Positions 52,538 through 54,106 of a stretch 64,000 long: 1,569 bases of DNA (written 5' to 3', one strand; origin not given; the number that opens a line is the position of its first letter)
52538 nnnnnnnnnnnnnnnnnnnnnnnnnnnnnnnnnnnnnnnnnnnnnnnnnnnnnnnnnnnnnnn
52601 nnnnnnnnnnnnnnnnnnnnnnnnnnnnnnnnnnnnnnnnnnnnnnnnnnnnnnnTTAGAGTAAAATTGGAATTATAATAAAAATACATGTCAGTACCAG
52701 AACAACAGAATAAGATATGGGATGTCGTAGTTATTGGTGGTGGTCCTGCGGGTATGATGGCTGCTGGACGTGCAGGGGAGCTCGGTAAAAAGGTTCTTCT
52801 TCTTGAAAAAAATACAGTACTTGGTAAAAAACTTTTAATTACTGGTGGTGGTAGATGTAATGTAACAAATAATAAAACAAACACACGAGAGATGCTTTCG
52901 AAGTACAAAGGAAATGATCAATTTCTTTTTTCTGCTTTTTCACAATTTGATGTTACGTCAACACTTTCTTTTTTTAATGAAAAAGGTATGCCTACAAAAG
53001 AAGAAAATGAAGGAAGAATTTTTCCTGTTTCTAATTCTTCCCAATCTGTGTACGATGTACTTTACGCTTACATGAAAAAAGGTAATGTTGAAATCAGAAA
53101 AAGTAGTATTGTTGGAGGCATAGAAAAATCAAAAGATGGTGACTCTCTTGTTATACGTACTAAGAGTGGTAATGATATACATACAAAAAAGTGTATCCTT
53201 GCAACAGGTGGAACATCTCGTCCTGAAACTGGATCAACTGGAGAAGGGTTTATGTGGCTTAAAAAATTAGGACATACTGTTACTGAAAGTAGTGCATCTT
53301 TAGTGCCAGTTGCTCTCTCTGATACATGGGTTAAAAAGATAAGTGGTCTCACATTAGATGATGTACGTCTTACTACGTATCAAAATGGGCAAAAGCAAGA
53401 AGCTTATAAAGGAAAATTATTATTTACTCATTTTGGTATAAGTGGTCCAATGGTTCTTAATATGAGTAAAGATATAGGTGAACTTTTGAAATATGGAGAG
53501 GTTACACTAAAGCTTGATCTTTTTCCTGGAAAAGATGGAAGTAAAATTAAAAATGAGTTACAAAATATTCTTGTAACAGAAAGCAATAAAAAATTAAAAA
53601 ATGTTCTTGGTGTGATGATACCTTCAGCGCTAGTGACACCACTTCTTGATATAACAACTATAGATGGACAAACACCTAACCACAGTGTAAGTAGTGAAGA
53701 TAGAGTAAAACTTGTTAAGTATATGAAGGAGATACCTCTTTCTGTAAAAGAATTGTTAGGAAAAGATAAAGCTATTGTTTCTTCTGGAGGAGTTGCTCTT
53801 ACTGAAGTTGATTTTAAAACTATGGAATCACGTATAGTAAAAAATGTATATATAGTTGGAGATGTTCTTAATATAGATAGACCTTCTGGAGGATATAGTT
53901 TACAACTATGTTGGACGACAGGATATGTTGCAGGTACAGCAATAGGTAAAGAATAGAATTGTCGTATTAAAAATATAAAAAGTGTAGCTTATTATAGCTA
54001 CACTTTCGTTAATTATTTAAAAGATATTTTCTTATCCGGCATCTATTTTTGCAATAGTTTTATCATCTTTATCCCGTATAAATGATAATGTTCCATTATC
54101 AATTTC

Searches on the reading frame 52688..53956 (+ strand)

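Call 10: search_protein_families(library=pfam, proteins=[window:52688-53956:+], max_evalue=0.001)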
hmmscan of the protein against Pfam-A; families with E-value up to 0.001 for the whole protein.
window:52688-53956:+ (422 aa): 12 families
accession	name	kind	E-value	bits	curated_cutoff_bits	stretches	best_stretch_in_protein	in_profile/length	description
PF03486.20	HI0933_like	-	1.9e-80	270.2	50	1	12-417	2-243/244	HI0933-like protein Rossmann domain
PF22780.1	HI0933_like_1st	-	3.7e-32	111.9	27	1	203-364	2-165/165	HI0933-like protein barrel and H2TH domain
PF07992.20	Pyr_redox_2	-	5.4e-11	42.9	26.1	1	12-179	2-113/291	Pyridine nucleotide-disulphide oxidoreductase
PF12831.13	FAD_oxidored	-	2.2e-10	40.8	27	1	12-160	1-130/416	FAD dependent oxidoreductase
PF00890.30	FAD_binding_2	-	8.8e-10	38.8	20.4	1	12-63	1-52/414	FAD binding domain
PF13738.12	Pyr_redox_3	-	8.7e-08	32.2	30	0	63-181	29-140/305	Pyridine nucleotide-disulphide oxidoreductase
PF01266.30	DAO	-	1e-06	29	27.9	0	12-45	1-34/353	FAD dependent oxidoreductase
PF01134.28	GIDA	-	1.1e-05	25.1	22.1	1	12-43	1-32/391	Glucose inhibited division protein A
PF00070.33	Pyr_redox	-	2.3e-05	25.2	22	0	13-45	2-34/82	Pyridine nucleotide-disulphide oxidoreductase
PF13450.12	NAD_binding_8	-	8.7e-05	23.2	21.9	1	15-46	1-32/68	NAD(P)-binding Rossmann-like domain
PF01262.27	AlaDh_PNT_C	-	0.00017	21.6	23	1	12-61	30-80/214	Alanine dehydrogenase/PNT, C-terminal domain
PF01494.25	FAD_binding_3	-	0.0002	21.2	22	1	12-43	3-34/349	FAD binding domain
